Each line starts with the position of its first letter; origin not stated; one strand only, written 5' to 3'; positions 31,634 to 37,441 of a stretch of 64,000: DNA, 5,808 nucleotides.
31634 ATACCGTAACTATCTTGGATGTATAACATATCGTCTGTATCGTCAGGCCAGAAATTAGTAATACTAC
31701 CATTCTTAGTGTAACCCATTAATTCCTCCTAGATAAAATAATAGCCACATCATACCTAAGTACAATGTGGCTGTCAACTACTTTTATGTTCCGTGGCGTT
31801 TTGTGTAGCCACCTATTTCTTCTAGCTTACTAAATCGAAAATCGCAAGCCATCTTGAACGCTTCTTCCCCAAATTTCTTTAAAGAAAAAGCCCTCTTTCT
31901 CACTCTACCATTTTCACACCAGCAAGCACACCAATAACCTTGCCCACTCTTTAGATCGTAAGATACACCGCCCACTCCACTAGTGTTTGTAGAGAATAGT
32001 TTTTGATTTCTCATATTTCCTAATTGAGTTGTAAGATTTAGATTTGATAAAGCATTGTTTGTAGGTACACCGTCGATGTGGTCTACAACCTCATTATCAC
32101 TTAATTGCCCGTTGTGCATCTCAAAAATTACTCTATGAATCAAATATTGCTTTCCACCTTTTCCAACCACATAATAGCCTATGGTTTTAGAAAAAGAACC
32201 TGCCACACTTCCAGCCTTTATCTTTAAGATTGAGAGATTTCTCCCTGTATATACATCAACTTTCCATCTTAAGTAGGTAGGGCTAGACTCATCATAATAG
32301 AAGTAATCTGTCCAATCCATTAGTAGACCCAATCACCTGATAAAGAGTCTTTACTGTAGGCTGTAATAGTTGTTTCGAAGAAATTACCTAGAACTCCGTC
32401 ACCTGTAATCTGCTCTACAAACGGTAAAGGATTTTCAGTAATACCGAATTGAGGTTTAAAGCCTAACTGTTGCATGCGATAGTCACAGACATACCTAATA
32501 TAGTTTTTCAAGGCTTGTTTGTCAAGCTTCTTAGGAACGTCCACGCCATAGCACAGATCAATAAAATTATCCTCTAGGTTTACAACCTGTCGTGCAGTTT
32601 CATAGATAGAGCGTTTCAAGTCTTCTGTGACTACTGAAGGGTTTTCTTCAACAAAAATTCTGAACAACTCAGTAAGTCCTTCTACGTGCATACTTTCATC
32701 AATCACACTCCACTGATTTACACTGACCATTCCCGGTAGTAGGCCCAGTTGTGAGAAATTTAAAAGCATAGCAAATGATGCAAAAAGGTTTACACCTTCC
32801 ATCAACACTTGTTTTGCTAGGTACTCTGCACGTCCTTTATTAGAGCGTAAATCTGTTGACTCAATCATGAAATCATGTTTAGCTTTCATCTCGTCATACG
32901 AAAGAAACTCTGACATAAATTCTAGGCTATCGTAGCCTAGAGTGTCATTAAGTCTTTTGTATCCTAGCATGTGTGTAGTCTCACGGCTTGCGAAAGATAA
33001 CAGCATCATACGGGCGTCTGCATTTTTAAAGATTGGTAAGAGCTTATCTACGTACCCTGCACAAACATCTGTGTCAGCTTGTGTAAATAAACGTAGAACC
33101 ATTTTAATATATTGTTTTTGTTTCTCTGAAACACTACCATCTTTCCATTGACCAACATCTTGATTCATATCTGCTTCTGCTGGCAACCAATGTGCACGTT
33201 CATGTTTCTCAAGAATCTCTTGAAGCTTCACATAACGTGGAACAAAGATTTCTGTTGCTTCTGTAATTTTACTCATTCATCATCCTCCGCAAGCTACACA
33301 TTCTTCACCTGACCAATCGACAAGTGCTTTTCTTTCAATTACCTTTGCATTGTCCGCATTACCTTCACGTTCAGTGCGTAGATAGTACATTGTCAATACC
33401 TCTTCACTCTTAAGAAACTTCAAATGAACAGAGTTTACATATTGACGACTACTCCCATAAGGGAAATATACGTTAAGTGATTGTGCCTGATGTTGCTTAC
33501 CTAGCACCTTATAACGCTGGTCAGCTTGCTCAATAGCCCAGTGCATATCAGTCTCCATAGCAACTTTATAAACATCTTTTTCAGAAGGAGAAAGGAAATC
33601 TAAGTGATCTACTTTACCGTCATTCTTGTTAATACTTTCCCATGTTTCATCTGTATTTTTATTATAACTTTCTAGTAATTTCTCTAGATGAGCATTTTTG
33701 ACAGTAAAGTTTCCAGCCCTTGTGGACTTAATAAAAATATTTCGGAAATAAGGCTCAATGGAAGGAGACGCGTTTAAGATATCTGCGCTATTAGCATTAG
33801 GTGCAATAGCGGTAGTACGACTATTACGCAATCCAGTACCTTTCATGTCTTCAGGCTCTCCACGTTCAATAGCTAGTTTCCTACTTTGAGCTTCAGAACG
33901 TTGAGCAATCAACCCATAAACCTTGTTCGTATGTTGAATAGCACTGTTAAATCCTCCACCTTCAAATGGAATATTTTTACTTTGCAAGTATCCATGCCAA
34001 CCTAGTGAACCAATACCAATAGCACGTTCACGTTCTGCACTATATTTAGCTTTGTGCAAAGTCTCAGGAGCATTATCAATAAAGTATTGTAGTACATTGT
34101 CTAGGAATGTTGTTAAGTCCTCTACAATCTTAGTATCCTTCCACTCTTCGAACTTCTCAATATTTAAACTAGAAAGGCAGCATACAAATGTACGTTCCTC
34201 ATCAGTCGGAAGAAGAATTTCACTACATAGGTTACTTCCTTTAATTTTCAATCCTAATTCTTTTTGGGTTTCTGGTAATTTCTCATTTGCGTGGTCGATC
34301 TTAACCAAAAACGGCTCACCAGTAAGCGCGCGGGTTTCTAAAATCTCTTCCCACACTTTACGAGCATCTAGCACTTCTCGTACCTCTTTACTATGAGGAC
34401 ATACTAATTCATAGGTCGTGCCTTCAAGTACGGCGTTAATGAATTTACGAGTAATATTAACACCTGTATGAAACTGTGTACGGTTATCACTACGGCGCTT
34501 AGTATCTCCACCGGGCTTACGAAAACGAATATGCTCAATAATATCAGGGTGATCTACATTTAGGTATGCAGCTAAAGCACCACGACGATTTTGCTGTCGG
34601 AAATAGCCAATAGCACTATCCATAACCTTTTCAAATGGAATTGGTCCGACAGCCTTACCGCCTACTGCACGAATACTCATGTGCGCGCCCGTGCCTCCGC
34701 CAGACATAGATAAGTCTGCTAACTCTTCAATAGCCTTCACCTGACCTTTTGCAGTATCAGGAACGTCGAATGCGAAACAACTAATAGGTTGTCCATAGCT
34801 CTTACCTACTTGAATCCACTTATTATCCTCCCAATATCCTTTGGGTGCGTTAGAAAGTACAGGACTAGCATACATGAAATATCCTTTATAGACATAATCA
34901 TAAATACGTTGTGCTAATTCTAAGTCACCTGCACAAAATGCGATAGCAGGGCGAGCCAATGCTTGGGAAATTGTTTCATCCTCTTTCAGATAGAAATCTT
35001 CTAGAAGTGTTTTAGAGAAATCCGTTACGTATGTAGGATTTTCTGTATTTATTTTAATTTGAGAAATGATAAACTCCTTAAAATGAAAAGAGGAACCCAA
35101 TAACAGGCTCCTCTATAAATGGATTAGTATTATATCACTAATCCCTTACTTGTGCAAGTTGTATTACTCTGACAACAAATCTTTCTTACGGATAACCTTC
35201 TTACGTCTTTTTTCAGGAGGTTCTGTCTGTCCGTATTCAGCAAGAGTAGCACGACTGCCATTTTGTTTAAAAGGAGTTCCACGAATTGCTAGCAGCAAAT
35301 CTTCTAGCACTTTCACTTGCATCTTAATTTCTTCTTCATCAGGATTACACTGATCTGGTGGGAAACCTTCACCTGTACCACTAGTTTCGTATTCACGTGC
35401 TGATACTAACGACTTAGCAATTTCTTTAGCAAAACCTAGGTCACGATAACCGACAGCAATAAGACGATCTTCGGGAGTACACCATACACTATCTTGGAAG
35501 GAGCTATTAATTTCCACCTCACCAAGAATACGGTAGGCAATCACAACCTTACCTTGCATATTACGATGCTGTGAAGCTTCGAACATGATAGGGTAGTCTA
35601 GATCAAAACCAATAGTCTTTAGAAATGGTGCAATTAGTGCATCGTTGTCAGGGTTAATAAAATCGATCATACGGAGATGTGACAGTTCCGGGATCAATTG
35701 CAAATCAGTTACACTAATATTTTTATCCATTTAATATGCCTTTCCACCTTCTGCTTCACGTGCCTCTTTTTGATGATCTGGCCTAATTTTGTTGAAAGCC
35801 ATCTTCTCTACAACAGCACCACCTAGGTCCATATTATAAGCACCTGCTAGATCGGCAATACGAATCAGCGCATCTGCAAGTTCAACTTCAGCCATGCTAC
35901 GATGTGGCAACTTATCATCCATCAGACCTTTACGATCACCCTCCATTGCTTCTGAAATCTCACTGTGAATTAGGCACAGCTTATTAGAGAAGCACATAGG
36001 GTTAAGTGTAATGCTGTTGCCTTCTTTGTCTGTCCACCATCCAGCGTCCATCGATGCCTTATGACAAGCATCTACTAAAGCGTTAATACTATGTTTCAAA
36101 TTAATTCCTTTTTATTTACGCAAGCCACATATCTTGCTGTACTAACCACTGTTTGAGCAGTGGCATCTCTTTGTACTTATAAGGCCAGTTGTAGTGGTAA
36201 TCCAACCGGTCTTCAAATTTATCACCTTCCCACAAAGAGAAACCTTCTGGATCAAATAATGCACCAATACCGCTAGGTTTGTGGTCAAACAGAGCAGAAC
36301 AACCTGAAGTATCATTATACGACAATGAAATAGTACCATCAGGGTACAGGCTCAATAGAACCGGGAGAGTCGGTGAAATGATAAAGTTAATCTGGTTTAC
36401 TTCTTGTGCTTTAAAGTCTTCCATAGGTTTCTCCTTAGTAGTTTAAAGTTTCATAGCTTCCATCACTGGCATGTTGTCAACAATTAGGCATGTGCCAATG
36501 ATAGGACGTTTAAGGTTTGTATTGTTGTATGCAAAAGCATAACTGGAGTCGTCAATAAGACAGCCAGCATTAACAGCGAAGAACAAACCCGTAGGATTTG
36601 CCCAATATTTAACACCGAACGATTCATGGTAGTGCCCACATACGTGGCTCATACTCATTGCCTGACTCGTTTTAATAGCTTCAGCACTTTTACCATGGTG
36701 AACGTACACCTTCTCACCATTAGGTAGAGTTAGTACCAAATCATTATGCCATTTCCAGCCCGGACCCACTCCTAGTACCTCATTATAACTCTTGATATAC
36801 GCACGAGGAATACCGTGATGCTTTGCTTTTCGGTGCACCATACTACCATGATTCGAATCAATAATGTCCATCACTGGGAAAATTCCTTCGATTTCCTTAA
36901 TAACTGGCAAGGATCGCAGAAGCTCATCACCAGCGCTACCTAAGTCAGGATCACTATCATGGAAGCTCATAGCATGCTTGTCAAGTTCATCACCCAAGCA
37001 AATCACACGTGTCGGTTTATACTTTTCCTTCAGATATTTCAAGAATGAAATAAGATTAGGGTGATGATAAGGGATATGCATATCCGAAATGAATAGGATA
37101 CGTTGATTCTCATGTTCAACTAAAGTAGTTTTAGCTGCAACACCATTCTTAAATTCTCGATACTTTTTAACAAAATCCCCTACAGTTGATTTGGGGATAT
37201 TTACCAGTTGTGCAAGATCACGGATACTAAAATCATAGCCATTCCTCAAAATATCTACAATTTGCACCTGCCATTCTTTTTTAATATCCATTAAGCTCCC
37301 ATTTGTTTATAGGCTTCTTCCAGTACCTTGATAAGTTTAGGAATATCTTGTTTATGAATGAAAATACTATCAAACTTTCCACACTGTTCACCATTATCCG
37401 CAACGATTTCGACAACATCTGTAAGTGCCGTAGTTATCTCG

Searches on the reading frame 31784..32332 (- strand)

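Call 17: search_protein_families(library=pfam, proteins=[window:31784-32332:-], max_evalue=0.01)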
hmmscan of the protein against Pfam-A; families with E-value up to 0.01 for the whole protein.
window:31784-32332:- (182 aa): 2 families
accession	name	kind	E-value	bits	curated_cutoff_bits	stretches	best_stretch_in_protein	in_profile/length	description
PF13392.12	HNH_3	-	3.9e-15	55.7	24.8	1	63-108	1-46/46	HNH endonuclease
PF00847.26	AP2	-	2e-09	38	33.3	1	119-169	2-51/54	AP2 domain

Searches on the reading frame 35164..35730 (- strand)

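Call 18: search_protein_families(library=pfam, proteins=[window:35164-35730:-], max_evalue=0.01)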
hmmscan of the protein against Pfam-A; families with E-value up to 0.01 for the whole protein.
window:35164-35730:- (188 aa): 0 families

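Call 75: search_protein_families(library=phrogs, proteins=[window:35164-35730:-], max_evalue=0.001)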
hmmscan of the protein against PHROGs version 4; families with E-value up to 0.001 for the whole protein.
window:35164-35730:- (188 aa): 1 family
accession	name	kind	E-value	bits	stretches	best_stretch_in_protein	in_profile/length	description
phrog_4007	-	unknown function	1.8e-05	25.9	1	28-71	46-89/108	-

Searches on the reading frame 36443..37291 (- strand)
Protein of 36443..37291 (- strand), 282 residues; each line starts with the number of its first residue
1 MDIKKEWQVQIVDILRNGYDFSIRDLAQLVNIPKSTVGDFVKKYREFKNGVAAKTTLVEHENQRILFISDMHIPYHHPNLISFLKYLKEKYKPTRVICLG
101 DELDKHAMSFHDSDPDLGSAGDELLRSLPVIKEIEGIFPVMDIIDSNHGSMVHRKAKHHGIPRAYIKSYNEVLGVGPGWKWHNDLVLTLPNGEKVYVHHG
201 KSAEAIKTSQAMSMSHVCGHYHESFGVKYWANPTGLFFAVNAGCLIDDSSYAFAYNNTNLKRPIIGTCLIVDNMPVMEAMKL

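Call 18: search_protein_families(library=pfam, proteins=[window:36443-37291:-], max_evalue=0.01)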
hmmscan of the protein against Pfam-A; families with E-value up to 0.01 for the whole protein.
window:36443-37291:- (282 aa): 4 families
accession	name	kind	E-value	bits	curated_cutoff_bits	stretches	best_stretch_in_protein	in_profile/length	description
PF00149.33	Metallophos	-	0.00019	22.4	21.5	1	64-126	2-52/191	Calcineurin-like phosphoesterase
PF12850.12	Metallophos_2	-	0.00049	20.6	27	0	64-245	2-135/154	Calcineurin-like phosphoesterase superfamily domain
PF25787.1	HTH_SB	-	0.0026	18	43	1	8-48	12-50/53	Sleeping Beauty transposase HTH domain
PF13518.12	HTH_28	-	0.0053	17.3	25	0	19-47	13-39/52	Helix-turn-helix domain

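Call 32: search_protein_families(library=phrogs, proteins=[window:36443-37291:-], max_evalue=0.001)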
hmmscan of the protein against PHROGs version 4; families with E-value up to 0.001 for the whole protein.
window:36443-37291:- (282 aa): 1 family
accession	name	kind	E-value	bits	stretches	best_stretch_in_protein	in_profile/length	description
phrog_221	-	other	2.1e-59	202.6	1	45-275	92-341/367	metallo-phosphoesterase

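Call 39: search_solved_structures(query=window:36443-37291:-, max_evalue=0.1)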
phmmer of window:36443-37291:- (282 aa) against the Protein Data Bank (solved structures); distinct sequences matched with E-value up to 0.1: 0.
